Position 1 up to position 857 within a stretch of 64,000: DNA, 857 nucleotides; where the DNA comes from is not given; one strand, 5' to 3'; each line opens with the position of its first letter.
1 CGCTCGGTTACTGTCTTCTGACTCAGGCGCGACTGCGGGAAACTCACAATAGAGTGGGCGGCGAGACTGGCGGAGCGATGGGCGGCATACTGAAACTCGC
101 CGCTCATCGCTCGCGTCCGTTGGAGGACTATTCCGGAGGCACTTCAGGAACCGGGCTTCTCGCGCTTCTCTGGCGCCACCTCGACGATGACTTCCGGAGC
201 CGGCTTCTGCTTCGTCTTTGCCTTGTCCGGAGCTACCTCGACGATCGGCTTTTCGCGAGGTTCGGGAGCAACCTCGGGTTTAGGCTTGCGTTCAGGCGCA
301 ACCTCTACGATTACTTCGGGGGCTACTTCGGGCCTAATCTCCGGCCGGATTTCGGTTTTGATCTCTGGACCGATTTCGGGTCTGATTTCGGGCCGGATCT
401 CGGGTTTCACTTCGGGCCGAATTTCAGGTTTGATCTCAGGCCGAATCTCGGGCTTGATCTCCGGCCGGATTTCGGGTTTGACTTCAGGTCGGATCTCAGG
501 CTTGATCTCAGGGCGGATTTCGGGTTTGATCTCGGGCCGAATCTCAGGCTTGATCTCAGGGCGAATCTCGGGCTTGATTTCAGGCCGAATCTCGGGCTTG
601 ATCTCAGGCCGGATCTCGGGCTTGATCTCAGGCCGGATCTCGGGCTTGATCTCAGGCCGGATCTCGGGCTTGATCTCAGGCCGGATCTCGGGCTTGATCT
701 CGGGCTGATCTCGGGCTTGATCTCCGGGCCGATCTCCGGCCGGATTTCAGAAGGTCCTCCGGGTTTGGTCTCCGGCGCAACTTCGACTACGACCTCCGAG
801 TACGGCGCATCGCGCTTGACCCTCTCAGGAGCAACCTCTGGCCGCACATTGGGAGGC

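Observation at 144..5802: Candidate undescribed modification system: non-canonical B12-type radical SAM + PRTase-AMMECR1-toroid fusion + PEI(K/R) repeat protein in one tight operon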

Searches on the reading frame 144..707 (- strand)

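Call 5: search_protein_families(library=pfam, proteins=[window:144-707:-], max_evalue=0.1)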
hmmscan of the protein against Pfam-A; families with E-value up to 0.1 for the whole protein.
window:144-707:- (187 aa): 1 family
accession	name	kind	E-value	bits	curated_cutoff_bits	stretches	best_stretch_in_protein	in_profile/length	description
PF05887.16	Trypan_PARP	-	2.4e-05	24.8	100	0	135-185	58-107/134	Procyclic acidic repetitive protein (PARP)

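Call 6: search_protein_families(library=ncbifam, proteins=[window:144-707:-], max_evalue=0.1)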
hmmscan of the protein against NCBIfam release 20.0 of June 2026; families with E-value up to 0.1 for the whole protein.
window:144-707:- (187 aa): 0 families
